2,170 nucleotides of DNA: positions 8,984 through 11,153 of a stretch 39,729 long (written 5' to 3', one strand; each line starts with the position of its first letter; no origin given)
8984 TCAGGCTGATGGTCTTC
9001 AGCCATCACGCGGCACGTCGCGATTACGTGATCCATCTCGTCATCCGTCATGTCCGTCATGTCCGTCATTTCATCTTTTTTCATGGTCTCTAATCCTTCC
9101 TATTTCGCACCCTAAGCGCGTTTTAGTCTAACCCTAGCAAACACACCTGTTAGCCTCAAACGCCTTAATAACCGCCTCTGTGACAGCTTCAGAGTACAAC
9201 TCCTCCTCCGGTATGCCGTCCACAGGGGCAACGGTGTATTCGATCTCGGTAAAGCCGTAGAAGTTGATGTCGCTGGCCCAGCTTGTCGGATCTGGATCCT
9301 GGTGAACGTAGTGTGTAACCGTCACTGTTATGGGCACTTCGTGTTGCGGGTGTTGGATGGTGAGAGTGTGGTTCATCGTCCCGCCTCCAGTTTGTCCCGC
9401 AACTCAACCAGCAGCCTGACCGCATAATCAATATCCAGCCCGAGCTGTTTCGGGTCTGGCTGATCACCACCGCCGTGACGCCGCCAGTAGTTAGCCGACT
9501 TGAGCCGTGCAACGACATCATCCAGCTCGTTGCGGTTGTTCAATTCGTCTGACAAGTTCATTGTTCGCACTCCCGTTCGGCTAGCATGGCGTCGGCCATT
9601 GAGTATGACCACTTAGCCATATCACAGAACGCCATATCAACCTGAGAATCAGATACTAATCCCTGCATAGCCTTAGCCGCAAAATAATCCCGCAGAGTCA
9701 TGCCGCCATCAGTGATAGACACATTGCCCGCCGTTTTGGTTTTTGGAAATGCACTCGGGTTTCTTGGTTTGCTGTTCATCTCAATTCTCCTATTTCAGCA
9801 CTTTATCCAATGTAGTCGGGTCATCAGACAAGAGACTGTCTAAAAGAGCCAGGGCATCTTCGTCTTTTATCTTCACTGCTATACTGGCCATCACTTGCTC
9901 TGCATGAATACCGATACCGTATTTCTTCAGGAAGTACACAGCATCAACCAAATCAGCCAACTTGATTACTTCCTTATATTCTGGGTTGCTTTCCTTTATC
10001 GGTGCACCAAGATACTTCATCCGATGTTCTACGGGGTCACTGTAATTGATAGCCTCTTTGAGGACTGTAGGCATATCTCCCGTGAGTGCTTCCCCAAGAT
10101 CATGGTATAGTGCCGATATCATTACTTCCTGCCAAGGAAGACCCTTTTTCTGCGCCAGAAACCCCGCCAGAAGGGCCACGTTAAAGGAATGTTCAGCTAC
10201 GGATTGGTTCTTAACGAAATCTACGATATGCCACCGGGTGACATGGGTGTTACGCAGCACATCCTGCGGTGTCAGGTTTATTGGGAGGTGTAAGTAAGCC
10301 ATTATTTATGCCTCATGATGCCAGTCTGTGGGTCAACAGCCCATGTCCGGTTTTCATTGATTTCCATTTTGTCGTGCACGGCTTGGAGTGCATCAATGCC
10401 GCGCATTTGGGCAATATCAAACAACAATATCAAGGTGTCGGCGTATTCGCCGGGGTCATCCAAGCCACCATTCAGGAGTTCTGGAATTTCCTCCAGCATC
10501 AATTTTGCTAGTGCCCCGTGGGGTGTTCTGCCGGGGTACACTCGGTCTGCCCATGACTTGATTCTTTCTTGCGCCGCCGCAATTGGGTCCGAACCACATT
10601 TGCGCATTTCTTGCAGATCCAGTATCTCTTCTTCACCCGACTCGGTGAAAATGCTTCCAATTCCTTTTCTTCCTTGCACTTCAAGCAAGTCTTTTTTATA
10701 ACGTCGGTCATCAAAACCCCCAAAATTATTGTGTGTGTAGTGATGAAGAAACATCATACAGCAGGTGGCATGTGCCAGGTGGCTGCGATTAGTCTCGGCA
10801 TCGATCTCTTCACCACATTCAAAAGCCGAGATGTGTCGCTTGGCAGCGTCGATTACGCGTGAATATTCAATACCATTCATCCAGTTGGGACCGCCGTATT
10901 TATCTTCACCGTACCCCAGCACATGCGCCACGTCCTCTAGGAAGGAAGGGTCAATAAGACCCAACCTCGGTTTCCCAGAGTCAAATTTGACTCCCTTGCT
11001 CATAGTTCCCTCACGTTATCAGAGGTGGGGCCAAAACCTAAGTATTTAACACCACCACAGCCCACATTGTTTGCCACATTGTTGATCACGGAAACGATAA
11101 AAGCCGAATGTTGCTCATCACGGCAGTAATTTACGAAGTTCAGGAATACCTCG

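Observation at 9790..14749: Contiguous 2-aminoadenine (Z-base) genome module: dpoZ ... purZ-mazZ-datZ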

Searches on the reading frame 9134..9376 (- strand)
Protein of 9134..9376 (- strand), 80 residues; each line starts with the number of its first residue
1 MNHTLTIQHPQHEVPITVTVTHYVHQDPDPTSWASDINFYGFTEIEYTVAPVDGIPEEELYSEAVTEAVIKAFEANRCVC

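Call 14: search_protein_families(library=phrogs, proteins=[window:9134-9376:-], max_evalue=0.0001)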
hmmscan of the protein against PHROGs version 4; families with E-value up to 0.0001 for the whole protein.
window:9134-9376:- (80 aa): 1 family
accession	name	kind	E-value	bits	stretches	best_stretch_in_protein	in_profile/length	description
phrog_4240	-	unknown function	1.6e-06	29.2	1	13-49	14-50/91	-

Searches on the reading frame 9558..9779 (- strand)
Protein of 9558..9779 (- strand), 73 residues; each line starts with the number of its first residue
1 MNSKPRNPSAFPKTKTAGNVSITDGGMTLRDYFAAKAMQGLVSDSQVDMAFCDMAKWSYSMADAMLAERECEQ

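Call 3: search_protein_families(library=pfam, proteins=[window:9558-9779:-], max_evalue=0.01)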
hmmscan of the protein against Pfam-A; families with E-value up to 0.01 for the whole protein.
window:9558-9779:- (73 aa): 0 families

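Call 4: search_protein_families(library=phrogs, proteins=[window:9558-9779:-], max_evalue=0.001)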
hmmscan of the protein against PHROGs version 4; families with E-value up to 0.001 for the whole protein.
window:9558-9779:- (73 aa): 4 families
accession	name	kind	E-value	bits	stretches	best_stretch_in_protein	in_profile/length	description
phrog_2201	-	unknown function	8.2e-20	72.5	1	1-71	136-216/226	-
phrog_37111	-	unknown function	2.4e-11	45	1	17-70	70-128/130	-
phrog_30599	-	transcription regulation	1.3e-06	29.8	1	23-70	45-96/100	transcriptional regulator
phrog_20565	-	unknown function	1.7e-06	29.2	1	23-70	17-70/71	-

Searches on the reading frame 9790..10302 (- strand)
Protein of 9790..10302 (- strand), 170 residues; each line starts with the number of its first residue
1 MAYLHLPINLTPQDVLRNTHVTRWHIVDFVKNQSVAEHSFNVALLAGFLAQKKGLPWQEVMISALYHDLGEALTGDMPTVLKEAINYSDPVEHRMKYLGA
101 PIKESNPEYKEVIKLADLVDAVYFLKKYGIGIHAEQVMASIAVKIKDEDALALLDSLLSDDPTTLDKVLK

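Call 3: search_protein_families(library=pfam, proteins=[window:9790-10302:-], max_evalue=0.01)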
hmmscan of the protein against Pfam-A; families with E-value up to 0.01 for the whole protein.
window:9790-10302:- (170 aa): 4 families
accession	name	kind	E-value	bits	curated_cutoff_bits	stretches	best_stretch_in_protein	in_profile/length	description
PF12917.13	YfbR-like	-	2.5e-15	57.1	25.9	1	19-83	10-80/182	5'-deoxynucleotidase YfbR-like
PF13023.12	HD_3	-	1.8e-11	44.6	22.5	1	20-90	6-80/165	HD domain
PF01966.28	HD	-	1.2e-07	32.5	22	1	35-80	1-47/116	HD domain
PF08668.18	HDOD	-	0.0015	18.5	22.9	1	31-75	91-136/196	HDOD domain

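Call 4: search_protein_families(library=phrogs, proteins=[window:9790-10302:-], max_evalue=0.001)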
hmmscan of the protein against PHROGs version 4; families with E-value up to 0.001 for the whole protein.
window:9790-10302:- (170 aa): 5 families
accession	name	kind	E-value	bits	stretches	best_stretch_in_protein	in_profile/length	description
phrog_7076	-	DNA, RNA and nucleotide metabolism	2.8e-28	99.9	1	9-146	3-156/188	dATP triphosphohydrolase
phrog_6047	-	unknown function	1.5e-14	55.4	1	19-136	16-135/186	-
phrog_318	-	other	2.9e-09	38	1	34-118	142-216/296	deoxyribonucleoside 5' monophosphate phosphatase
phrog_33710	-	unknown function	3.9e-05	23.7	1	15-84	169-236/340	-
phrog_8467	-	other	6e-05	23.8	1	31-139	64-130/195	deoxyribonucleoside 5' monophosphate phosphatase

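Call 6: search_solved_structures(query=window:9790-10302:-, max_evalue=0.01, show_alignments=2)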
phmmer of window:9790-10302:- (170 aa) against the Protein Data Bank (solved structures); distinct sequences matched with E-value up to 0.01: 7.
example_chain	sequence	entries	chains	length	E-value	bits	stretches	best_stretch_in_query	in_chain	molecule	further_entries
6zpa_A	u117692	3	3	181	5.7e-14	55.8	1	13-154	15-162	DatZ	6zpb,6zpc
2paq_A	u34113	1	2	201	1.3e-07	35.2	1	20-83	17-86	5'-deoxynucleotidase YfbR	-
2par_A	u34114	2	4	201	8.8e-07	32.5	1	20-83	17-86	5'-deoxynucleotidase YfbR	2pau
1xx7_A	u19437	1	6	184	8.5e-06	29.3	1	23-114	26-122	oxetanocin-like protein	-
1yoy_A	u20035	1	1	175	1.1e-05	28.9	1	24-114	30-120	hypothetical protein AF1432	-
1ynb_A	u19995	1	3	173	2.8e-05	27.6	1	24-114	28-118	hypothetical protein AF1432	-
2cqz_A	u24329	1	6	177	0.00036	24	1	22-109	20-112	177aa long hypothetical protein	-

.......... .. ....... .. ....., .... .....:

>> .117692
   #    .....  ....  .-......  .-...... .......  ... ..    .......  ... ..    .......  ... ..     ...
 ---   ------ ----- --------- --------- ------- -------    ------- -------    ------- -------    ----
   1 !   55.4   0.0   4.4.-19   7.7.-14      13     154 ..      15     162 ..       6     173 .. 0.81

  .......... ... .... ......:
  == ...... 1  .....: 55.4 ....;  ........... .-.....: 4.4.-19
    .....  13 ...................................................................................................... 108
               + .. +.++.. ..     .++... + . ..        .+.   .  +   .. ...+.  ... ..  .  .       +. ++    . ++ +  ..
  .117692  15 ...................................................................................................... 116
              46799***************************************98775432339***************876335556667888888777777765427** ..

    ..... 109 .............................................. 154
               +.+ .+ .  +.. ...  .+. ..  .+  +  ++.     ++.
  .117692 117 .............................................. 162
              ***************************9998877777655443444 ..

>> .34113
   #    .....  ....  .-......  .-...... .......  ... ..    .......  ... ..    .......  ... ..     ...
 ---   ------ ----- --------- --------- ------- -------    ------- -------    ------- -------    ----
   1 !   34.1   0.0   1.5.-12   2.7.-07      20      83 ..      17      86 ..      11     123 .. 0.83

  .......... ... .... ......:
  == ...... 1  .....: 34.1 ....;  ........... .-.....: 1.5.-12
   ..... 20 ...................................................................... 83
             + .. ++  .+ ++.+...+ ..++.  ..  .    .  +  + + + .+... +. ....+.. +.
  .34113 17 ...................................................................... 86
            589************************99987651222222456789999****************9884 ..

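Call 27: search_dna_similar(query=window:9790-10302:-, collection=phages, mode=protein, max_rows=30, max_evalue=0.001)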
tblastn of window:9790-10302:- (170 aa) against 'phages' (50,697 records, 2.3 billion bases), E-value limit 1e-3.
Records with a match: 104; places in all: 104; records where one place covers at least 80% of the query: 3.
Best place of each record, by identity: <60% 104.
By first word of the organism name: Vibrio 38; Stenotrophomonas 17; Aeromonas 17; Acinetobacter 10; Bacteriophage 6; Alteromonas 2; Burkholderia 2; Klebsiella 2; Ochrobactrum 2; Rhodoferax 2; and 6 more.
By host as written in the record: - 29; Stenotrophomonas maltophilia 12; Vibrio cholerae 2095 9; Vibrio cholerae 7; Acinetobacter baumannii 4; Aeromonas hydrophila 4.3T 3; Vibrio cholerae O1 Classic E8021 2; Vibrio crassostreae 2; and 23 more.
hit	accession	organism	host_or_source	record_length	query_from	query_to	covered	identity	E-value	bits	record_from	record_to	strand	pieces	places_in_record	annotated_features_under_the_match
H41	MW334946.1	Cyanophage S-2L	-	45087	3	146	85%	34.0%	7e-11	65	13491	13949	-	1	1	metal dependent phosphohydrolase | nucleotide pyrophosphohydrolase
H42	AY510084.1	Vibrio phage VP5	Vibrio cholerae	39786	13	137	74%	39.1%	4e-21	95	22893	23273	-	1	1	hypothetical protein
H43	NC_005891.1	Vibrio phage VP5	Vibrio cholerae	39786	13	137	74%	39.1%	4e-21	95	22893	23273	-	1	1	dATP triphosphohydrolase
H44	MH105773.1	Vibrio phage Rostov 6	Vibrio cholerae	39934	13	137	74%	39.1%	4e-21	95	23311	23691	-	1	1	none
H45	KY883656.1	Vibrio phage JSF9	Vibrio cholerae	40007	13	137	74%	39.1%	4e-21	95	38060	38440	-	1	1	hydrolase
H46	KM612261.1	Vibrio phage H1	Vibrio cholerae 2095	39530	13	137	74%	39.1%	5e-21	94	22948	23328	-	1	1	hypothetical protein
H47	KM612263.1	Vibrio phage H3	Vibrio cholerae 2095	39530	13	137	74%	39.1%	5e-21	94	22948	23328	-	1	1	hypothetical protein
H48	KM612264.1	Vibrio phage J2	Vibrio cholerae 2095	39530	13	137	74%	39.1%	5e-21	94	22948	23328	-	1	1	hypothetical protein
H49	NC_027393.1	Vibrio phage J2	Vibrio cholerae 2095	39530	13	137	74%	39.1%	5e-21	94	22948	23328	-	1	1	dATP triphosphohydrolase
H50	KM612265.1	Vibrio phage J3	Vibrio cholerae 2095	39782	13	137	74%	39.1%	5e-21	94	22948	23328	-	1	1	hypothetical protein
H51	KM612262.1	Vibrio phage H2 SGB-2014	Vibrio cholerae 2095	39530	13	137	74%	39.1%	6e-21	94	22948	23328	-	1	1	hypothetical protein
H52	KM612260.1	Vibrio phage CJY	Vibrio cholerae 2095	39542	13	137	74%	39.1%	6e-21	94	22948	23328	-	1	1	hypothetical protein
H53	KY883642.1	Vibrio phage JSF15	Vibrio cholerae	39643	13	137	74%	39.1%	6e-21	94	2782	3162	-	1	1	hydrolase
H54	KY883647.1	Vibrio phage JSF33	Vibrio cholerae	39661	13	137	74%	39.1%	6e-21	94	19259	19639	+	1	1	hydrolase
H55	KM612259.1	Vibrio phage QH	Vibrio cholerae 2095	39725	13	137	74%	38.3%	2e-20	93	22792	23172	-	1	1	hypothetical protein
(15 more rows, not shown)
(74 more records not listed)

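Call 28: get_annotated_region(hit=H41, flank=4000)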
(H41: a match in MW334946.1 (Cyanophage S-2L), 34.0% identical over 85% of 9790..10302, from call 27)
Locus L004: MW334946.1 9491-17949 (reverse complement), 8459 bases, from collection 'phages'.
description: Cyanophage S-2L, complete genome.
organism: Cyanophage S-2L (NCBI taxid 260586)
taxonomy: Viruses; Duplodnaviria; Heunggongvirae; Uroviricota; Caudoviricetes
host: -; source: -; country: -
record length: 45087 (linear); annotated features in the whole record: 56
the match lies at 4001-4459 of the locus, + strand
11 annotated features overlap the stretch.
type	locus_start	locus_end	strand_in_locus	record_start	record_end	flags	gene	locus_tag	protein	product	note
CDS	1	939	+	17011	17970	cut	-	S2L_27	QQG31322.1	PD-(D/E)XK nuclease-like domain-containing protein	PD-(D/E)XK nuclease-like domain-containing protein Oligella urethralis; S2L27; similar to locus WP_115117685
CDS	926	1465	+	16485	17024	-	-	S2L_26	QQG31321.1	putative DNA single-strand annealing protein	putative DNA single-strand annealing protein SSAP uncultured Mediterranean phage uvMED; S2L26; similar to locus BAR26917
CDS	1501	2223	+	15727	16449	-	-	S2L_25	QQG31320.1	hypothetical protein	S2L25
CDS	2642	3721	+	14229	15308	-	-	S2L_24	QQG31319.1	adenylosuccinate synthetase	adenylosuccinate synthetase Acinetobacter phage DMU1; S2L24/PurZ; similar to locus QOI69781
CDS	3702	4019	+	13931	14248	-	-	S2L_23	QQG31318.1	nucleotide pyrophosphohydrolase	nucleotide pyrophosphohydrolase Salmonella phage PMBT28; S2L23/MazZ; similar to locus AUZ95523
CDS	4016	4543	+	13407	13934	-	-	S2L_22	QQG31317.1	metal dependent phosphohydrolase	metal dependent phosphohydrolase Vibrio phage phiVC8; S2l22/DatZ; similar to locus YP_009140154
CDS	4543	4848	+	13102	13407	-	-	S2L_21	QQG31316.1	hypothetical protein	S2L21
CDS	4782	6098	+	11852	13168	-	-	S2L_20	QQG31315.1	putative terminase large subunit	phage terminase large subunit uncultured Mediterranean phage uvMED; S2L20; similar to locus BAR36046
CDS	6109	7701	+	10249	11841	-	-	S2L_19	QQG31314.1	portal protein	hphage portal protein uncultured Mediterranean phage uvMED; S2L19; similar to locus BAQ93060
CDS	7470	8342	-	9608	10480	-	-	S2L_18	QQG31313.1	hypothetical protein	S2L18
CDS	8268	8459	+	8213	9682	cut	-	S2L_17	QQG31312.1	minor head protein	minor head protein Cyanophage PSS2; S2L17; similar to locus PSS2_gp030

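Call 56: search_protein_families(library=ncbifam, proteins=[window:9790-10302:-], max_evalue=0.01)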
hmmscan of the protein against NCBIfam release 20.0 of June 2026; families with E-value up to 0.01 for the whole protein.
window:9790-10302:- (170 aa): 4 families
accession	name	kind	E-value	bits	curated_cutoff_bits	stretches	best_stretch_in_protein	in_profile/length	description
NF003009.0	PRK03826.1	equivalog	6.7e-11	42.2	122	1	19-82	14-83/197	5'-deoxynucleotidase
TIGR00277.1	HDIG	domain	2.5e-05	24.1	27.6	1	32-76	2-46/84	HDIG domain-containing metalloprotein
TIGR03319.1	RNase_Y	equivalog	2.9e-05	22.8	454.35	1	32-77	327-372/514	ribonuclease Y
NF005519.0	PRK07152.1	equivalog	0.0015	17.6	315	1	31-155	193-297/361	nicotinate-nucleotide adenylyltransferase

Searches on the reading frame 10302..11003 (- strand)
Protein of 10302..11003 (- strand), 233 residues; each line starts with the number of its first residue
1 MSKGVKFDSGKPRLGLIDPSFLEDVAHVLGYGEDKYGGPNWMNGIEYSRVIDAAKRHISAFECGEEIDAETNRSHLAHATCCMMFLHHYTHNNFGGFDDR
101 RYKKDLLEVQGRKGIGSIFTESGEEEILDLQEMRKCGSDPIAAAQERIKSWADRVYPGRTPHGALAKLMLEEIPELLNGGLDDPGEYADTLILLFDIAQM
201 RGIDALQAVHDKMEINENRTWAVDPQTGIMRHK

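Call 3: search_protein_families(library=pfam, proteins=[window:10302-11003:-], max_evalue=0.01)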
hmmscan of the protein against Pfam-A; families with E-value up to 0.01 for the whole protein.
window:10302-11003:- (233 aa): 2 families
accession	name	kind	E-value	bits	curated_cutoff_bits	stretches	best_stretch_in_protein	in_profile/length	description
PF18909.5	dGTP_diPhyd_N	-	5.4e-29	100.5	27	1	3-99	3-98/99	dATP/dGTP diphosphohydrolase, N-terminal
PF04447.17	dATP-dGTP_PPHyd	-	1.1e-06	29.3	23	1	147-229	4-86/97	dATP/dGTP pyrophosphohydrolase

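Call 4: search_protein_families(library=phrogs, proteins=[window:10302-11003:-], max_evalue=0.001)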
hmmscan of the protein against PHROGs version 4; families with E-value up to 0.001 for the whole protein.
window:10302-11003:- (233 aa): 13 families
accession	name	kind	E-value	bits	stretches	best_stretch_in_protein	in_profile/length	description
phrog_801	-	DNA, RNA and nucleotide metabolism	2.1e-50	173.7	1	2-226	98-342/476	dATP / dGTP pyrophosphohydrolase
phrog_37590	-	unknown function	9.6e-25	88.4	1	2-100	43-152/341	-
phrog_2252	-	lysis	1.2e-22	81.9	1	6-105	107-206/285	endolysin; inhibits RNA polymerase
phrog_19680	-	unknown function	1.6e-18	68.5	1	3-88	89-178/188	-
phrog_11257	-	unknown function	5e-15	57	1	6-110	15-118/200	-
phrog_16254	-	unknown function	9e-13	49.3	1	6-105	21-121/377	-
phrog_5332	-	unknown function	3.5e-12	47.3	1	11-92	122-205/215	-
phrog_5033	-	lysis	7.2e-12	46.6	1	3-85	77-163/178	endolysin; inhibits RNA polymerase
phrog_9147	-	unknown function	3e-10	41.1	1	186-232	61-107/204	-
phrog_18716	-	unknown function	7.5e-07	30.4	1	8-84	20-95/114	-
phrog_13210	-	unknown function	5.9e-06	27.1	1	146-232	7-99/203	-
phrog_4826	-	unknown function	6.5e-05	23.7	1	138-222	53-139/210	-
phrog_3301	-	other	0.00029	21.8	1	186-220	127-161/169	pyrophosphatase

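Call 7: search_solved_structures(query=window:10302-11003:-, max_evalue=0.01, show_alignments=2)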
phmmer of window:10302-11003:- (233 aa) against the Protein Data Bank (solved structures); distinct sequences matched with E-value up to 0.01: 1.
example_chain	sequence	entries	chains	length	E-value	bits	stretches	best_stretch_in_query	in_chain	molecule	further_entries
7ody_A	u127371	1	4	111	1.9e-14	57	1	141-232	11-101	MazG-like pyrophosphohydrolase (MazZ)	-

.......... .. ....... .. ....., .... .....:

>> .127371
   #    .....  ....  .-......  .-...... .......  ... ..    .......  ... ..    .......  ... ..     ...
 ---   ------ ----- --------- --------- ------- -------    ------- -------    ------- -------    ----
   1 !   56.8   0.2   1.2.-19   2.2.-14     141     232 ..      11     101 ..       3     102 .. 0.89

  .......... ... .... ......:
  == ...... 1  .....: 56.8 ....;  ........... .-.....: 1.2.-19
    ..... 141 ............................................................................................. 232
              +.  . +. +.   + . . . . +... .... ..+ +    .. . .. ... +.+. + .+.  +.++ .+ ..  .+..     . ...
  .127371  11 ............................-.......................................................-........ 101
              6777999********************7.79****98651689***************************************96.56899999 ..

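Call 56: search_protein_families(library=ncbifam, proteins=[window:10302-11003:-], max_evalue=0.01)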
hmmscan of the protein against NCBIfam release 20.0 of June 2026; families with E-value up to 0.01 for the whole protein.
window:10302-11003:- (233 aa): 0 families

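Call 92: predict_structure(protein=window:10302-11003:-)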
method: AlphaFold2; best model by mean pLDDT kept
length: 233 residues; sequences in the alignment: 1
mean_pLDDT: 38.3   pTM: 0.27
mean pLDDT of the five models: 38.3, 36.1, 36.0, 35.8, 35.3
residues with pLDDT >= 90: 0; 70-90: 0; 50-70: 2; < 50: 231
segments of 3 or more residues with pLDDT < 50: 1-157, 159-210, 212-233
pLDDT, mean of each block of 10 residues (from residue 1): 27 33 39 35 35 38 34 39 41 32 34 33 34 33 43 47 47 40 41 43 46 45 43 40
secondary structure, 60 per line:
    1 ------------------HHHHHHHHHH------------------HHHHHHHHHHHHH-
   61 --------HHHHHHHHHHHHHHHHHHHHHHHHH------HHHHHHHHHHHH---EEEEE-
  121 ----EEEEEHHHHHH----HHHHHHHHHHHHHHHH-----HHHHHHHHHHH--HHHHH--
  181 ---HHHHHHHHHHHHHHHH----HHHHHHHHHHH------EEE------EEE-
elements in order: H19-28 H47-59 H69-93 H100-111 E115-119 E125-129 H130-135 H140-155 H161-171 H174-178 H184-199 H204-214 E221-223 E230-232
